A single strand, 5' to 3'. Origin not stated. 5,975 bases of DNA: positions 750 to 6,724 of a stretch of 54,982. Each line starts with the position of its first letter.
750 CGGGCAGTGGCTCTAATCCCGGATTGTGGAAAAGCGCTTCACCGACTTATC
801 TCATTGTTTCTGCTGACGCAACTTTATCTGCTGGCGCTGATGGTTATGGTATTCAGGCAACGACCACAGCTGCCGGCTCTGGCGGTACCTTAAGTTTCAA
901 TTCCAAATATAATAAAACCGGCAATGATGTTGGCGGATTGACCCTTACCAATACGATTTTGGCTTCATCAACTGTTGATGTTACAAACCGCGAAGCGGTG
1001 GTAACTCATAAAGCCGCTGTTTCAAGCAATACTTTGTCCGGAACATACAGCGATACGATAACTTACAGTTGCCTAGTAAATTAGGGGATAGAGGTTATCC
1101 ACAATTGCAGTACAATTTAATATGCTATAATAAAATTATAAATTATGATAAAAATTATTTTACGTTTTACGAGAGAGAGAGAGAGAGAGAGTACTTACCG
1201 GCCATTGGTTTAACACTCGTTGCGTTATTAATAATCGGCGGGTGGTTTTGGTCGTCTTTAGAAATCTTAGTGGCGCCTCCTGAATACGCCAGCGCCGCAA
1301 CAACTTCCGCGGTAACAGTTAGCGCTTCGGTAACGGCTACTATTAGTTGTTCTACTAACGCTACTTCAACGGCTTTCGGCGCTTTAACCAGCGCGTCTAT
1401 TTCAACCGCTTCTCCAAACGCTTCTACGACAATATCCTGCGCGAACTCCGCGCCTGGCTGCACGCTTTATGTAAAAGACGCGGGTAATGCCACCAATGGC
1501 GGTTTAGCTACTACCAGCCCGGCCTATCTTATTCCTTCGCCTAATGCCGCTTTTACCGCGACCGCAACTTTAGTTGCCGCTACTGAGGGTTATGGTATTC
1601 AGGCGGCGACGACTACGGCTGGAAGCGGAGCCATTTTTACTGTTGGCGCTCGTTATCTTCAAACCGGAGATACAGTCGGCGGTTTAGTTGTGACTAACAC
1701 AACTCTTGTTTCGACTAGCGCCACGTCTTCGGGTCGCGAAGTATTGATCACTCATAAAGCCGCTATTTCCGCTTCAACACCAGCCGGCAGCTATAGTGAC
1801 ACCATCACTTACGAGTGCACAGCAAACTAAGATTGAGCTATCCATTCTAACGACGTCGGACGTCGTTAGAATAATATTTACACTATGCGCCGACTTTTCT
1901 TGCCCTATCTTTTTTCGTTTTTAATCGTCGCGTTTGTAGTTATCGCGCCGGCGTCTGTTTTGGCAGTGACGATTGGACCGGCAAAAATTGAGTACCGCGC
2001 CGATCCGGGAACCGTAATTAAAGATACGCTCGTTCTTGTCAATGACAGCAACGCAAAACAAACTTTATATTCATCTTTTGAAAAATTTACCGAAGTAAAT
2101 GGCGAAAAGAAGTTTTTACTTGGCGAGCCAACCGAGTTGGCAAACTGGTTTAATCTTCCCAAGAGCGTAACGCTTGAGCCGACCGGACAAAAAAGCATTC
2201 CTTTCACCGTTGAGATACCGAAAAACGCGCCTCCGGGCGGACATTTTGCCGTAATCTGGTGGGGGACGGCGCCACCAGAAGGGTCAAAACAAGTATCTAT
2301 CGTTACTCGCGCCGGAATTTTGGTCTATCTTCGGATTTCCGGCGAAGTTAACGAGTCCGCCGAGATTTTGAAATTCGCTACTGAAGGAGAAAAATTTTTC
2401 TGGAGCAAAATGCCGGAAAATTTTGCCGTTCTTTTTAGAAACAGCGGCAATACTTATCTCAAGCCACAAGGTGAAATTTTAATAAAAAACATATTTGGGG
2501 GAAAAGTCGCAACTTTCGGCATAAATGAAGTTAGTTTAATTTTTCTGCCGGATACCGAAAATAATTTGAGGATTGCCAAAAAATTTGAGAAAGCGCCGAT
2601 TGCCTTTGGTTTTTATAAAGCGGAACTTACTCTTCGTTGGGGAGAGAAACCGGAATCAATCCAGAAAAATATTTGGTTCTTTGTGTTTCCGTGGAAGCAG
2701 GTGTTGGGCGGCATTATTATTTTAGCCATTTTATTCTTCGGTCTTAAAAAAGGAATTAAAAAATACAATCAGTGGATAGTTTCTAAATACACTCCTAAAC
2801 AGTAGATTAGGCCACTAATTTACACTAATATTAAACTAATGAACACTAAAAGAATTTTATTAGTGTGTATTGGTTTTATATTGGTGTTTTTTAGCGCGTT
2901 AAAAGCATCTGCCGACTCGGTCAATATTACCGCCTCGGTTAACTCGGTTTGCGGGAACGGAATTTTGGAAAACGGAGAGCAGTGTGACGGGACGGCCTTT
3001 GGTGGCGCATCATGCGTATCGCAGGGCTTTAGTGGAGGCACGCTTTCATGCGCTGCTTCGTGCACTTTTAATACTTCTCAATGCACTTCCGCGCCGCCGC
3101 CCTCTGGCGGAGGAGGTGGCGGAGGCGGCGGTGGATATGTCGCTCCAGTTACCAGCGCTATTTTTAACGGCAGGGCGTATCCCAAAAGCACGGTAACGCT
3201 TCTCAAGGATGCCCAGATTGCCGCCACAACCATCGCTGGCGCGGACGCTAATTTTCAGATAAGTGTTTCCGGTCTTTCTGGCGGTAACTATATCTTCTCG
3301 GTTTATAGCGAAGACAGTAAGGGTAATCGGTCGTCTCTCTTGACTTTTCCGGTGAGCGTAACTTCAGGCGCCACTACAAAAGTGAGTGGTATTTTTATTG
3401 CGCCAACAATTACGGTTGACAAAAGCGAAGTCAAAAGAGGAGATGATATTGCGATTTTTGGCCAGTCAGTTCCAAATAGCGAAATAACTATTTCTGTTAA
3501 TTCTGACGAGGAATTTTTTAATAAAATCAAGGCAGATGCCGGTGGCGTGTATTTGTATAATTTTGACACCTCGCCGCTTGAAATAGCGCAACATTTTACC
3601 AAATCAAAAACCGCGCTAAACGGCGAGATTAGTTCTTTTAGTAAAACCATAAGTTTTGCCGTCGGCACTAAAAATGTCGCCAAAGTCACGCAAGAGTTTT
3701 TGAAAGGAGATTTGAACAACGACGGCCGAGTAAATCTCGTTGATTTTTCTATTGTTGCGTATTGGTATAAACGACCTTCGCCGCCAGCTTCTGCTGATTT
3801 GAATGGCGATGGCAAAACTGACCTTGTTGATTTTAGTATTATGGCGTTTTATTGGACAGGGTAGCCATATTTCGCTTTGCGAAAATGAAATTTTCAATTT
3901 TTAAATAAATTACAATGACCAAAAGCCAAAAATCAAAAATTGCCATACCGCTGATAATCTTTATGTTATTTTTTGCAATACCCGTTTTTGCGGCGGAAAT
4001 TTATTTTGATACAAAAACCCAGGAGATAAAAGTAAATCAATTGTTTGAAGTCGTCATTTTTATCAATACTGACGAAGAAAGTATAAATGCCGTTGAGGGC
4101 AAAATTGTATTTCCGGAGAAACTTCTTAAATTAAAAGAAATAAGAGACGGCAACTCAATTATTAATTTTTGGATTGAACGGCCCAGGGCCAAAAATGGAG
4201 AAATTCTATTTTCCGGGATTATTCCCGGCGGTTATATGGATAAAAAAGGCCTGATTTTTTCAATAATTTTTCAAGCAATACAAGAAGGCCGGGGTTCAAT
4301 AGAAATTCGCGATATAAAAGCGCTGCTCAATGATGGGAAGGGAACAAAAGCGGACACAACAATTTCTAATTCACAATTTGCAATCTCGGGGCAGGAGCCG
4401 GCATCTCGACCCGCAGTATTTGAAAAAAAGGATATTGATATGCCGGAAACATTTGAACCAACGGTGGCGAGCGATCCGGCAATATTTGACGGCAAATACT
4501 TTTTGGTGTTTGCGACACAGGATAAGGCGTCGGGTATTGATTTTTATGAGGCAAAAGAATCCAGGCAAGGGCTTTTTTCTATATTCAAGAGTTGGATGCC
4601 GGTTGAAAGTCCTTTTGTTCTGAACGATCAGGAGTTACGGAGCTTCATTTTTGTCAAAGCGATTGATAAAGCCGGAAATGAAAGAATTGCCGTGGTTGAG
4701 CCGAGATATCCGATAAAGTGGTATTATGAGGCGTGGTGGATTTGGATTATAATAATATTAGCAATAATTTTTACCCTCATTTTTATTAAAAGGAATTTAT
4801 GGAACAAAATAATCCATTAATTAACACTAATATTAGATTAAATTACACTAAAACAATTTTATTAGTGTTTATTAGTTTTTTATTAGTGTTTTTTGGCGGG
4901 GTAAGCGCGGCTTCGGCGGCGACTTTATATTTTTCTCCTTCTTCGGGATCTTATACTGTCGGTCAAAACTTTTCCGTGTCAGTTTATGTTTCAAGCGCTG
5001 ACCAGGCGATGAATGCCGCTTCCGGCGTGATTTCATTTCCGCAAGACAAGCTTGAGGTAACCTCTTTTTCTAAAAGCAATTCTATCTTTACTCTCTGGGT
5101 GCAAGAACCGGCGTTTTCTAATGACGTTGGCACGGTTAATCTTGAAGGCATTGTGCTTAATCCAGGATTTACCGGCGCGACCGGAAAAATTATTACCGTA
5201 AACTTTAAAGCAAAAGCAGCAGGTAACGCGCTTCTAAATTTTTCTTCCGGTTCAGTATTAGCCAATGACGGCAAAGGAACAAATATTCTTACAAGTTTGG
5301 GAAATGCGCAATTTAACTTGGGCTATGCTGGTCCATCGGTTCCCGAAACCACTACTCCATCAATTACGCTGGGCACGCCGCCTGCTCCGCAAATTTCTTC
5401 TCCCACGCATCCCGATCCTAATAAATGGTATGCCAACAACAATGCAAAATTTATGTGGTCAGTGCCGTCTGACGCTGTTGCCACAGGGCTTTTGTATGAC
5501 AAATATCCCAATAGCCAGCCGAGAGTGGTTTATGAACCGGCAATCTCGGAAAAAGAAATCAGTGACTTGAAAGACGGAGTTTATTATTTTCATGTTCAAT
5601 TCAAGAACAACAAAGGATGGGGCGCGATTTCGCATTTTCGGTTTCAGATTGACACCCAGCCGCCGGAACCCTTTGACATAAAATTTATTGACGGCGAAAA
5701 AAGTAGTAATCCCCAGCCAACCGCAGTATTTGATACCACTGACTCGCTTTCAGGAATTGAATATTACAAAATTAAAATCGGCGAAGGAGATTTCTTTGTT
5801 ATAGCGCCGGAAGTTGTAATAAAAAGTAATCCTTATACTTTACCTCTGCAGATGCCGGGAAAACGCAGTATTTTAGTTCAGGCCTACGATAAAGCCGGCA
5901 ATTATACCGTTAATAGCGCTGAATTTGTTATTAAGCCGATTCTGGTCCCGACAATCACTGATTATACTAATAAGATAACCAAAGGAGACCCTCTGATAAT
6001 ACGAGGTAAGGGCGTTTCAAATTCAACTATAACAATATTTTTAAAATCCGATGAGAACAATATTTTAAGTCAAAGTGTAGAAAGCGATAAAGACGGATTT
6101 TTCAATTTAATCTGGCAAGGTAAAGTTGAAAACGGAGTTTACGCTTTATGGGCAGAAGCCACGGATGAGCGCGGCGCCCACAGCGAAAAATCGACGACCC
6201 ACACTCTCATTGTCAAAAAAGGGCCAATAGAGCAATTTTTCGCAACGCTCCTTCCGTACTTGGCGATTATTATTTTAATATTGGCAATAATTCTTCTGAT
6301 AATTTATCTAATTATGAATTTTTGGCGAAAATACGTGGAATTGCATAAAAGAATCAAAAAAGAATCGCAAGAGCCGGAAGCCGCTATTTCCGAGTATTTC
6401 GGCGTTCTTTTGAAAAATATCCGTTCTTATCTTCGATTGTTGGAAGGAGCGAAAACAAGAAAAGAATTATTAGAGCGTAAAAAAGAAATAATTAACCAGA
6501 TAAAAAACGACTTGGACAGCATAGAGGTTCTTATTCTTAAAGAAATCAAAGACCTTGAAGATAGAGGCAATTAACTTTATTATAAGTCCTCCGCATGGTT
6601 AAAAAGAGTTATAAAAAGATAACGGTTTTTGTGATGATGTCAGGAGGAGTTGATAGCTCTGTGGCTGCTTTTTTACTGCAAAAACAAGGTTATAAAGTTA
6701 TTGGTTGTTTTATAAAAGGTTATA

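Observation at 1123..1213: (GA)10 tract separates the only ATG from the body of a surface-protein gene: candidate slipped-strand phase-variation switch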

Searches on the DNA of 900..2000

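Call 60: search_rna_families(source=window, start=900, end=2000, threshold=evalue, max_evalue=1)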
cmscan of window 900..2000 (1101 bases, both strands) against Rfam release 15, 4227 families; matches with E-value up to 1: 0.
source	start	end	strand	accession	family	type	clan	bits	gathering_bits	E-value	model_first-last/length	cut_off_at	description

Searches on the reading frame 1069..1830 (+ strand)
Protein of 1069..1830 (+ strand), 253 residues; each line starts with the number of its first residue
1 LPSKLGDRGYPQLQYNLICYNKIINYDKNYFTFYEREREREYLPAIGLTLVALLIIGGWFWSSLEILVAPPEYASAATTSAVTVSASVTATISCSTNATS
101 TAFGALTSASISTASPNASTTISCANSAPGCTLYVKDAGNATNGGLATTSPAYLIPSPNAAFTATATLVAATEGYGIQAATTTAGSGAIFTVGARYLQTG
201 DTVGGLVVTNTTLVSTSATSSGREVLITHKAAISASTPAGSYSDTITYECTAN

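Call 7: search_protein_families(library=pfam, proteins=[window:1069-1830:+], max_evalue=0.1)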
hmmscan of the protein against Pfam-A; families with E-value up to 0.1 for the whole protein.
window:1069-1830:+ (253 aa): 0 families

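Call 51: list_cluster_members(proteins=[P0001, window:1069-1827:+, window:1105-1827:+, P0014, P0015, P0018, P0004, P0117])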
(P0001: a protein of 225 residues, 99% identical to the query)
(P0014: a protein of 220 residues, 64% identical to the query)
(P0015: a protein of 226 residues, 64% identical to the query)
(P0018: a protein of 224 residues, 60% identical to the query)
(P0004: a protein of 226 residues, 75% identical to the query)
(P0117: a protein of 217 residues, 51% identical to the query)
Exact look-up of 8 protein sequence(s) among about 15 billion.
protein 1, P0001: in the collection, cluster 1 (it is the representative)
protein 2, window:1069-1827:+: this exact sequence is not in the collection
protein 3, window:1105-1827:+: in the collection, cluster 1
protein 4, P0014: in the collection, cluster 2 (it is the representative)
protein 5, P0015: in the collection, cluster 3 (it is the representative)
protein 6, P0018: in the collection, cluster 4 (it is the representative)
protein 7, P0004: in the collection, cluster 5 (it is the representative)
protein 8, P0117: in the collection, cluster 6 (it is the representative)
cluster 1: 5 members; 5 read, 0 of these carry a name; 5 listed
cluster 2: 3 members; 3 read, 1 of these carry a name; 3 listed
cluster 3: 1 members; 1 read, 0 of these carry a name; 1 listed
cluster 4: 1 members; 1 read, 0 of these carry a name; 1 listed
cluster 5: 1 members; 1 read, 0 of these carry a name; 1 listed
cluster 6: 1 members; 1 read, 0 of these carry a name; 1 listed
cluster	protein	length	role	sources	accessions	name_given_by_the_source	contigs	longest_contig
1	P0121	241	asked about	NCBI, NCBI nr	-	-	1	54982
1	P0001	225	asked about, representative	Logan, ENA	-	-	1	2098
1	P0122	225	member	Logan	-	-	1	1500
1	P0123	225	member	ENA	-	-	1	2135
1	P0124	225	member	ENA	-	-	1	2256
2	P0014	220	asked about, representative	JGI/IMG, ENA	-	-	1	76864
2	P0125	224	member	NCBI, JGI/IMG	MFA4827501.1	MAG: hypothetical protein WC596_04635 [Candidatus Shapirobacteria bacterium]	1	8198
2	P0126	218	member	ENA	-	-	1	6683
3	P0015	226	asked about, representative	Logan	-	-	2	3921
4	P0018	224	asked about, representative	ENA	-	-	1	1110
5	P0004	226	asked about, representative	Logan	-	-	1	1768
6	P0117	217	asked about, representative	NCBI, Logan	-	-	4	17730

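Call 53: find_encoding_contigs(protein=P0126, flank=600, max_places=5)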
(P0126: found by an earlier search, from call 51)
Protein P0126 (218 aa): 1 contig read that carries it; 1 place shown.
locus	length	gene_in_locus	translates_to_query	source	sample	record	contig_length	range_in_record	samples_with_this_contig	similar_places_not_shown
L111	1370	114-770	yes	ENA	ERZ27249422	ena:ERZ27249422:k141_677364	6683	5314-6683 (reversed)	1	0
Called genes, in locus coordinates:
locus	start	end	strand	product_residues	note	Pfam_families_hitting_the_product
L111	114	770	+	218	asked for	-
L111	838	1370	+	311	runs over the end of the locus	-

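Call 54: find_encoding_contigs(protein=P0122, flank=600, max_places=10)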
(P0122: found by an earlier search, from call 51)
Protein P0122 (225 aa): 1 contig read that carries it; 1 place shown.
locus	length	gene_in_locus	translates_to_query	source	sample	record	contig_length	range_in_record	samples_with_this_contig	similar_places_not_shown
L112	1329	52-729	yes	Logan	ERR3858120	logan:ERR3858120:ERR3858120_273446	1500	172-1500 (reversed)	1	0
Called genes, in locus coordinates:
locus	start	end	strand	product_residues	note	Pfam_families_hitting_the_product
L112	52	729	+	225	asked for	-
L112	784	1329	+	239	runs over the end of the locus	?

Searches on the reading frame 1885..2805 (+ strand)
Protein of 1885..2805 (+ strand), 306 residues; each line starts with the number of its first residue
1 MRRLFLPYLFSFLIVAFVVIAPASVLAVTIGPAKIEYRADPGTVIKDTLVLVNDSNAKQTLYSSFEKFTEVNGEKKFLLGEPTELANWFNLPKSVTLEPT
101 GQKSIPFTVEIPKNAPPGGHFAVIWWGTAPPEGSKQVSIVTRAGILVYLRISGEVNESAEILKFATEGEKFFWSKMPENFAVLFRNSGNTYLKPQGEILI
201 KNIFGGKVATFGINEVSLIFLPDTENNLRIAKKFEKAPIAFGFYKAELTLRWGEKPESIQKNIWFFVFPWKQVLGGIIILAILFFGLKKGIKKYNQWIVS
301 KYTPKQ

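Call 7: search_protein_families(library=pfam, proteins=[window:1885-2805:+], max_evalue=0.1)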
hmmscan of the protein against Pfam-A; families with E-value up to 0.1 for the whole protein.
window:1885-2805:+ (306 aa): 1 family
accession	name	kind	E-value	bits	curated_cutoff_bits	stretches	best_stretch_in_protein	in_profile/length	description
PF06030.18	WxLIP_PGBD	-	0.0099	16.3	27.3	1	41-118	25-111/121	WxL Interacting Protein, peptidoglycan binding domain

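Call 47: search_protein_families(library=ncbifam, proteins=[window:1885-2805:+], max_evalue=0.01)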
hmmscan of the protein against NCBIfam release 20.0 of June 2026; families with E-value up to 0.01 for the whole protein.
window:1885-2805:+ (306 aa): 0 families

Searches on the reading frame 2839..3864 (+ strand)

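Call 7: search_protein_families(library=pfam, proteins=[window:2839-3864:+], max_evalue=0.1)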
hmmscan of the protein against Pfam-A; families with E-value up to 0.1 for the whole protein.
window:2839-3864:+ (341 aa): 6 families
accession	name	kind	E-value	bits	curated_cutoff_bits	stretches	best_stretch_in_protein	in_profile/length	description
PF00404.24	Dockerin_1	-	1e-08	35.7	22.9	1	289-335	1-52/57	Dockerin type I domain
PF17936.7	Big_6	-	2.5e-06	28.1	27.6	1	109-172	17-81/83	Bacterial Ig domain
PF13517.12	FG-GAP_3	-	0.00026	21.9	26.9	0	313-330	43-60/61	FG-GAP-like repeat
PF01839.29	FG-GAP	-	0.0039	17.5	22.1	1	317-330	6-19/37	FG-GAP repeat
PF19077.6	Big_13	-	0.0083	17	27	1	109-172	31-98/102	Bacterial Ig-like domain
PF13202.12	EF-hand_5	-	0.058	13.3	25.9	0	287-299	5-17/25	EF hand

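Call 47: search_protein_families(library=ncbifam, proteins=[window:2839-3864:+], max_evalue=0.01)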
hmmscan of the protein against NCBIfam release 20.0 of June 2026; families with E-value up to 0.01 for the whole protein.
window:2839-3864:+ (341 aa): 1 family
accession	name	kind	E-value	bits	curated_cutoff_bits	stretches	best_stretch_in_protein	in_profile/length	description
NF033510.3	Ca_tandemer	repeat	1.3e-05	25.4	50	1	107-165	33-96/96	Ca2+-stabilized repeat-containing adhesin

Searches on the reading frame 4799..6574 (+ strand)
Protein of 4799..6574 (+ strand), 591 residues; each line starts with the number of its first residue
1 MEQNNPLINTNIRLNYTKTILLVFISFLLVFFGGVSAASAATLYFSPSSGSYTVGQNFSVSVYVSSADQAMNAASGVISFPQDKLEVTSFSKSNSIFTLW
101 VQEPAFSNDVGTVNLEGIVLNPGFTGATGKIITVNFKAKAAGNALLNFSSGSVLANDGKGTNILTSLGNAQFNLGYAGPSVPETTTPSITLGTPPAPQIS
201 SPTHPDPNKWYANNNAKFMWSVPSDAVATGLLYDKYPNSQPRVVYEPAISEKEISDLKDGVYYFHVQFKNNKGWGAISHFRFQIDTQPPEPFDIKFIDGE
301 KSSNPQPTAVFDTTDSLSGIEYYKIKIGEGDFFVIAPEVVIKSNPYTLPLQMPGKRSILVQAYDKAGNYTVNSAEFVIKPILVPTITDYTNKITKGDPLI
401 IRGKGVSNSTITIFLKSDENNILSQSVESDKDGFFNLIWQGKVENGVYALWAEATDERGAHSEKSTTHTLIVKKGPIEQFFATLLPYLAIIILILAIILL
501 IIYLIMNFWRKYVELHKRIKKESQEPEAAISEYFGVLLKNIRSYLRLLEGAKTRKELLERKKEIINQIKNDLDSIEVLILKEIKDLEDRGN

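Call 47: search_protein_families(library=ncbifam, proteins=[window:4799-6574:+], max_evalue=0.01)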
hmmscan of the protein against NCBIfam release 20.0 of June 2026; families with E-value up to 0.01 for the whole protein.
window:4799-6574:+ (591 aa): 4 families
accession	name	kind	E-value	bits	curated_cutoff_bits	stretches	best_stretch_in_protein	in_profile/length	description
NF047446.1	barrel_OmpL47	domain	0.00031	21.1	40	1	308-377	6-67/68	OmpL47-type beta-barrel domain-containing protein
TIGR01477.1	RIFIN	paralog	0.00036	20.4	176.95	1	453-521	279-346/356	variant surface antigen, rifin family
NF033510.3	Ca_tandemer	repeat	0.00049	20.4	50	0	386-460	20-94/96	Ca2+-stabilized repeat-containing adhesin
TIGR00304.2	TIGR00304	equivalog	0.0041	16.9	33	0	475-510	41-75/76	TIGR00304 family membrane protein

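Call 69: search_protein_families(library=pfam, proteins=[window:4799-6574:+], max_evalue=0.00001)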
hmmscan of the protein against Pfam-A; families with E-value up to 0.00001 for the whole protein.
window:4799-6574:+ (591 aa): 1 family
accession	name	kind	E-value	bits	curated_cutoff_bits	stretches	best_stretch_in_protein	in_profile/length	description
PF19077.6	Big_13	-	4.1e-09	37.3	27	0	390-467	20-96/102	Bacterial Ig-like domain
